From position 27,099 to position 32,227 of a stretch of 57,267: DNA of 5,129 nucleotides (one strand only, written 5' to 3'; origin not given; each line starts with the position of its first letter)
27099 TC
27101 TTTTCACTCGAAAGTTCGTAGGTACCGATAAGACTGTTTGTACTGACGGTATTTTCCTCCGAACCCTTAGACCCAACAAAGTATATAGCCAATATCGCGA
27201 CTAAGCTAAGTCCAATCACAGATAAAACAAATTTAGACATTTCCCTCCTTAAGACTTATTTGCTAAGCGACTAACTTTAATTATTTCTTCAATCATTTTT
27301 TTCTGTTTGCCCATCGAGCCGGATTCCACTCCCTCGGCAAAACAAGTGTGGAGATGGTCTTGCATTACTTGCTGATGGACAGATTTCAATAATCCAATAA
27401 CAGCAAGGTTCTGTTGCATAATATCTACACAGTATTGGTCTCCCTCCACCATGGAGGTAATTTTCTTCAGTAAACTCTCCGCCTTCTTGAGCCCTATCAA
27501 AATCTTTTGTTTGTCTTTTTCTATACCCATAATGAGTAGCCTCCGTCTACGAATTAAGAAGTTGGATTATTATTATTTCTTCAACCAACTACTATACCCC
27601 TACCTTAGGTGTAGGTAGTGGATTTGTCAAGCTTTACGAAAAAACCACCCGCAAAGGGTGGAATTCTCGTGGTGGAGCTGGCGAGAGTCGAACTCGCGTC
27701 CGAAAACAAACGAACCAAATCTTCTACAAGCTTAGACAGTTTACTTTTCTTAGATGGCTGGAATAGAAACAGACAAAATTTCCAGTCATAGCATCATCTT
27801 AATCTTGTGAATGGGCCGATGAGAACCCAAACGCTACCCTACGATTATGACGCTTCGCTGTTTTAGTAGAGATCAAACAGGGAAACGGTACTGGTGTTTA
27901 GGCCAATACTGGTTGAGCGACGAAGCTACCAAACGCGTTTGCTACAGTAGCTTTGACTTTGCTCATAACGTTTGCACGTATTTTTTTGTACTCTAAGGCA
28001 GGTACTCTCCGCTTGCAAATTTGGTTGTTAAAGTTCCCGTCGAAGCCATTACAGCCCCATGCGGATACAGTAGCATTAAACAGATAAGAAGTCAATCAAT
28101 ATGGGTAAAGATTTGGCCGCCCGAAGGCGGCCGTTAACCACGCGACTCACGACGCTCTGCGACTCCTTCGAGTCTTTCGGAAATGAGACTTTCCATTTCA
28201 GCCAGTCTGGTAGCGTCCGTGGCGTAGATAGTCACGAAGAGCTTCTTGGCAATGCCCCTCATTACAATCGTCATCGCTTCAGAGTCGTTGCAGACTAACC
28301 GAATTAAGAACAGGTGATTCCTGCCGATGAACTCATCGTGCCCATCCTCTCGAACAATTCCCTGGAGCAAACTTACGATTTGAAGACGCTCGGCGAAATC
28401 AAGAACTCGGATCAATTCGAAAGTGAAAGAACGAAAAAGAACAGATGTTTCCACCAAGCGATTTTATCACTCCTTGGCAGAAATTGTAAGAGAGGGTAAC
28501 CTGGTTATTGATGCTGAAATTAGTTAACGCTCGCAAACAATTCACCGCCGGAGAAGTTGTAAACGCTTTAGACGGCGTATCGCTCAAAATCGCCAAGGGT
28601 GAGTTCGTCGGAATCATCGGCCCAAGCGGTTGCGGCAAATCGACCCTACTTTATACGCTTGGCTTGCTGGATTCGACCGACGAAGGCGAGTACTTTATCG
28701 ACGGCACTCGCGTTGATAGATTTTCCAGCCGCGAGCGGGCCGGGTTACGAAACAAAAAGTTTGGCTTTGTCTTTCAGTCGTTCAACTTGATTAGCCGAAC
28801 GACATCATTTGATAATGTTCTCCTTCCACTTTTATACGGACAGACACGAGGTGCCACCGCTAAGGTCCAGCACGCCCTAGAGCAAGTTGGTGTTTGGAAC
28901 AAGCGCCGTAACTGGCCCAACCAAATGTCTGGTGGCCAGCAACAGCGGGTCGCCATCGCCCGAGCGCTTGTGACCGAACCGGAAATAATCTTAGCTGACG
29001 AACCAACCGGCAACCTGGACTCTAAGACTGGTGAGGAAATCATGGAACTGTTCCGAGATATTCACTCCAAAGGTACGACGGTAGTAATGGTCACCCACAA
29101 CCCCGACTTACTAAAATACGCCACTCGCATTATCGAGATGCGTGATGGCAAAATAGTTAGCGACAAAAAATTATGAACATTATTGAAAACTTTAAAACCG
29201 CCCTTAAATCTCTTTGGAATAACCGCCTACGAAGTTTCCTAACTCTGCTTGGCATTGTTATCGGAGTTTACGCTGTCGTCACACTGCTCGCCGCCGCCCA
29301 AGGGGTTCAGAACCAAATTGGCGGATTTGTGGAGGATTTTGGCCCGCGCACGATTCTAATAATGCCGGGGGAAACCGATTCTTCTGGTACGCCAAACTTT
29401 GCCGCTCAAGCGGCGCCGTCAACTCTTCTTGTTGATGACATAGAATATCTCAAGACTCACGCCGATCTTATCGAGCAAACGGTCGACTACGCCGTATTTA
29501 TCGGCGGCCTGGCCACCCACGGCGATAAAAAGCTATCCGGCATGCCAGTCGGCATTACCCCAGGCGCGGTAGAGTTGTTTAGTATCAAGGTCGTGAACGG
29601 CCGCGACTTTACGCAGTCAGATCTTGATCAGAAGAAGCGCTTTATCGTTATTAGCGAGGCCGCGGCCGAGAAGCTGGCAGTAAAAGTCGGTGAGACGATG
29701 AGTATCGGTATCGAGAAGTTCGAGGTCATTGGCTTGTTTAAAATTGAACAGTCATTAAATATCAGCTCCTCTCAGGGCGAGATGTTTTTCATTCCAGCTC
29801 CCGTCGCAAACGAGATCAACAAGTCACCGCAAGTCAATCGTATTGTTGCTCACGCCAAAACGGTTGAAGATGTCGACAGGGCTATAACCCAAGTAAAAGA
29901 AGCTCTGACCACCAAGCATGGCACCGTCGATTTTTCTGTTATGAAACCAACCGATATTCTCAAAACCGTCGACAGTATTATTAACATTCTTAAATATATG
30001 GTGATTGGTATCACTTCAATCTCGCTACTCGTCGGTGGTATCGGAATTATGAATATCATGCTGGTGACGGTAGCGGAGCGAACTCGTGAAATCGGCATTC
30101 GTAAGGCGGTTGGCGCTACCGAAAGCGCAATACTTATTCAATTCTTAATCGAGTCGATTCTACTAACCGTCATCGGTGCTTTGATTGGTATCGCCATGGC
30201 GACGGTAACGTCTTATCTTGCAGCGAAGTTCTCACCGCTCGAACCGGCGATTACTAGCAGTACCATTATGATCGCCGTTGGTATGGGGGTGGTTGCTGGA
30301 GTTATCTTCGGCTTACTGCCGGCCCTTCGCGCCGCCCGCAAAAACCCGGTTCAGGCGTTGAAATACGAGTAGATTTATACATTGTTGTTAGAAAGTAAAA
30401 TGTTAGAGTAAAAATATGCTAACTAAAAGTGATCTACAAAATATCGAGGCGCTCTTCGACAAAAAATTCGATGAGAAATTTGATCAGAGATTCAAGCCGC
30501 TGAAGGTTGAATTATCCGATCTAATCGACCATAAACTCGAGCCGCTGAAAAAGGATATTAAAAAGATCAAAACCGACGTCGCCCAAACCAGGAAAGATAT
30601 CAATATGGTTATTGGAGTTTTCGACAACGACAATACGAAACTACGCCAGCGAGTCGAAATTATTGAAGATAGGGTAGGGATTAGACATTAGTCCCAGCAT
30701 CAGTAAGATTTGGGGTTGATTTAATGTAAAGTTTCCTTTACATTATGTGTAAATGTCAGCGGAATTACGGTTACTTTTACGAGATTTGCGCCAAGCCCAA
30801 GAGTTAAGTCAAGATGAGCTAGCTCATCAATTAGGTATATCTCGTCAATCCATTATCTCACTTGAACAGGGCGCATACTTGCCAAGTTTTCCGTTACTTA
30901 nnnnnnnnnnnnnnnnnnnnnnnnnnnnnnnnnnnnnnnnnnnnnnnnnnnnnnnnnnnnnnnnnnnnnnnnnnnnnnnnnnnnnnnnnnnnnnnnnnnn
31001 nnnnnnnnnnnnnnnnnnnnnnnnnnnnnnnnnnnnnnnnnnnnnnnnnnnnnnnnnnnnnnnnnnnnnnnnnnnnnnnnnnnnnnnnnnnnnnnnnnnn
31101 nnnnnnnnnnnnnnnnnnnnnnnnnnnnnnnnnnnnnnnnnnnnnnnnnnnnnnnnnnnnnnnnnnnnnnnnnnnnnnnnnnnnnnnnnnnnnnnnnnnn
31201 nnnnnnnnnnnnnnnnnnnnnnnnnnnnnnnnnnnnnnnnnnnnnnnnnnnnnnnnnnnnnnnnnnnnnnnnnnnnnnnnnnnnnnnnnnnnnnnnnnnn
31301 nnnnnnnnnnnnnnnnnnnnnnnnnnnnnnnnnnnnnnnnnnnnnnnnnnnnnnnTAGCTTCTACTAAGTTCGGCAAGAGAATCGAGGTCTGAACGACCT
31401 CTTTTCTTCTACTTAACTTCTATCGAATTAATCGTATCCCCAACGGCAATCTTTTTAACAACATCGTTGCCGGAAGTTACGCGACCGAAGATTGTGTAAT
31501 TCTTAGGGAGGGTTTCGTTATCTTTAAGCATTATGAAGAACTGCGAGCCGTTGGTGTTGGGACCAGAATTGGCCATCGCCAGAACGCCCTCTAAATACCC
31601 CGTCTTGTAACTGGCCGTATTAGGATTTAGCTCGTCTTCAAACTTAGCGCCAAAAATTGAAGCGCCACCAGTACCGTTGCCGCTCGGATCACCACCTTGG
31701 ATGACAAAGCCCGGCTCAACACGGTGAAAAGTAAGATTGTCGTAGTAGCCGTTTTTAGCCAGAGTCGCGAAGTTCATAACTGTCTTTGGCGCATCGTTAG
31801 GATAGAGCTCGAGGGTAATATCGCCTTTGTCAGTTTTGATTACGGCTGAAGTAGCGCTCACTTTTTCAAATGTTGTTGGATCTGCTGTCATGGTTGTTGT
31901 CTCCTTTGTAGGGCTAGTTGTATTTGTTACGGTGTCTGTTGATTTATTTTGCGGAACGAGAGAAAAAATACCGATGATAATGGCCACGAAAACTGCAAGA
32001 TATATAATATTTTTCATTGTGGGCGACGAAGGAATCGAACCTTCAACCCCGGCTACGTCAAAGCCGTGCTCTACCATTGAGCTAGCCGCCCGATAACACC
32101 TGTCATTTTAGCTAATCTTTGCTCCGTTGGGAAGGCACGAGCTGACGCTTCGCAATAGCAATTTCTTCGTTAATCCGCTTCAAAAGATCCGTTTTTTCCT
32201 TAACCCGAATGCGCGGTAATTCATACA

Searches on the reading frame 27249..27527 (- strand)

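Call 66: search_protein_families(library=pfam, proteins=[window:27249-27527:-], max_evalue=0.01)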
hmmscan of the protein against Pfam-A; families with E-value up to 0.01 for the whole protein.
window:27249-27527:- (92 aa): 1 family
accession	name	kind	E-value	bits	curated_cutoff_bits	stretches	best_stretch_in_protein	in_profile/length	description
PF02583.22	Trns_repr_metal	-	1.1e-16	61.4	22.8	1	5-85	1-75/78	Metal-sensitive transcriptional repressor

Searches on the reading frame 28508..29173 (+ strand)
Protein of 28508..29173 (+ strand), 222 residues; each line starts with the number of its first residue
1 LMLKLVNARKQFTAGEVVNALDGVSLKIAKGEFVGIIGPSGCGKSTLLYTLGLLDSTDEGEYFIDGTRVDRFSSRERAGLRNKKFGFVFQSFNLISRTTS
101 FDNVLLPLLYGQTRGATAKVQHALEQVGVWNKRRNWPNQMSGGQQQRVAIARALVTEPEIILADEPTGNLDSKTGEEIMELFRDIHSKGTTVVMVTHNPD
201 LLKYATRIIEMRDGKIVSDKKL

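Call 3: search_protein_families(library=pfam, proteins=[window:28508-29173:+], max_evalue=0.1)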
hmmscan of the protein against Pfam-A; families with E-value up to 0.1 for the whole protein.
window:28508-29173:+ (222 aa): 19 families
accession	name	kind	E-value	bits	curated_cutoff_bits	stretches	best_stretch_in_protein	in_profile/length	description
PF00005.33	ABC_tran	-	4e-34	118.6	25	1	21-167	1-136/137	ABC transporter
PF13304.12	AAA_21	-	3e-12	47.7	27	2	139-202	237-303/304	AAA domain, putative AbiEii toxin, Type IV TA system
PF02463.25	SMC_N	-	3.2e-06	27.2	40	1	31-212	24-212/220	RecF/RecN/SMC N terminal domain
PF03215.21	Rad17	-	0.001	19.5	23.8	1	16-52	30-66/186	Rad17 P-loop domain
PF13555.12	AAA_29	-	0.0031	17.7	27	1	22-48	13-39/61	P-loop containing region of AAA domain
PF13481.12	AAA_25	-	0.0053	16.8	27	1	28-53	30-55/195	AAA domain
PF20703.3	nSTAND1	-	0.0081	16.3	27.1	1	26-55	28-56/379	Novel STAND NTPase 1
PF13401.12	AAA_22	-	0.017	15.8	27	1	33-84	7-33/130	AAA domain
PF03266.21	NTPase_1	-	0.025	14.9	23.9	0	149-217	88-153/168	NTPase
PF02456.21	Adeno_IVa2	-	0.031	13.5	21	1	24-64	79-123/370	Adenovirus IVa2 protein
PF19993.5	DO-GTPase2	-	0.037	14.1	27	1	33-52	2-21/226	Double-GTPase 2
PF03193.22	RsgA_GTPase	-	0.04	14.2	30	1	30-51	105-126/174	RsgA GTPase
PF13191.12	AAA_16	-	0.047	14.6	32.6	1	30-52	21-45/167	AAA ATPase domain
PF20720.3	nSTAND3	-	0.056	13.6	27.2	0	27-51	13-37/155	Novel STAND NTPase 3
PF25199.1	nSTAND_NTPase5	-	0.062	13.6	34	0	29-52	39-62/145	Novel STAND NTPase 5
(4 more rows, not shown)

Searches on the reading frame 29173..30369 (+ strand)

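Call 3: search_protein_families(library=pfam, proteins=[window:29173-30369:+], max_evalue=0.1)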
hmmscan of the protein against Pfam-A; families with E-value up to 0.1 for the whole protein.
window:29173-30369:+ (399 aa): 2 families
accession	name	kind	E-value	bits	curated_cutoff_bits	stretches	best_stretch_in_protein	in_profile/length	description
PF12704.14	MacB_PCD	-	1.4e-29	104.3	27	1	21-243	1-206/207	MacB-like periplasmic core domain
PF02687.27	FtsX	-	1.4e-18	67.5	25.5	1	280-392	3-120/120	FtsX-like permease C-terminal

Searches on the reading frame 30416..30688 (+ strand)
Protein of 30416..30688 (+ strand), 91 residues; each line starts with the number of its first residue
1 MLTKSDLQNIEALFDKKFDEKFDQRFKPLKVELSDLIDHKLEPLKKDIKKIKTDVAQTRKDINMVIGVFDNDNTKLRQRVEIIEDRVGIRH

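Call 3: search_protein_families(library=pfam, proteins=[window:30416-30688:+], max_evalue=0.1)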
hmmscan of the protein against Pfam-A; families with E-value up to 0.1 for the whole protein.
window:30416-30688:+ (91 aa): 7 families
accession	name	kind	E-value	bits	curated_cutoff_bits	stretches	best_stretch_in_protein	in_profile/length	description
PF17097.10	Kre28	-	0.011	15.2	27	1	22-62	115-155/365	Spindle pole body component Kre28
PF10655.14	DUF2482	-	0.019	16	25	1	30-76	8-53/97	Hypothetical protein of unknown function (DUF2482)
PF00170.26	bZIP_1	-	0.02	15.5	27.6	0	21-55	30-63/64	bZIP transcription factor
PF14182.11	YgaB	-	0.025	15.4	27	0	35-74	27-68/77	YgaB-like protein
PF05377.16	FlaC_arch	-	0.052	14.4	27.8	0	37-70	12-45/55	Flagella accessory protein C (FlaC)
PF07889.17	DUF1664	-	0.054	14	34.6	1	2-87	34-117/124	Protein of unknown function (DUF1664)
PF06009.19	Laminin_II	-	0.066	13.7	33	1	25-68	74-113/138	Laminin Domain II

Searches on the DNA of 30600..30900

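Call 50: search_rna_families(source=window, start=30600, end=30900, threshold=evalue, max_evalue=10)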
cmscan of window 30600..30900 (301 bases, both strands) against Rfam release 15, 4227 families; matches with E-value up to 10: 1.
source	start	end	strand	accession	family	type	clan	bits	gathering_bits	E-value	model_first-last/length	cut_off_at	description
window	30797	30835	-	RF00274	SNORD57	Gene; snRNA; snoRNA; CD-box;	CL00058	14.2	47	3.9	1-72/72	no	Small nucleolar RNA SNORD57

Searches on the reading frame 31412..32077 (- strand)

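Call 3: search_protein_families(library=pfam, proteins=[window:31412-32077:-], max_evalue=0.1)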
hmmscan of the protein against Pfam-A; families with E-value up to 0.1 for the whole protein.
window:31412-32077:- (222 aa): 2 families
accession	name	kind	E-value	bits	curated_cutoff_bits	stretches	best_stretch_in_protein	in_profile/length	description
PF00160.26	Pro_isomerase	-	4.4e-44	150.9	21.7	1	79-217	3-144/159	Cyclophilin type peptidyl-prolyl cis-trans isomerase/CLD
PF21827.1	New_glue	-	0.0059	16.8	31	1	27-78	5-52/94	New glue protein family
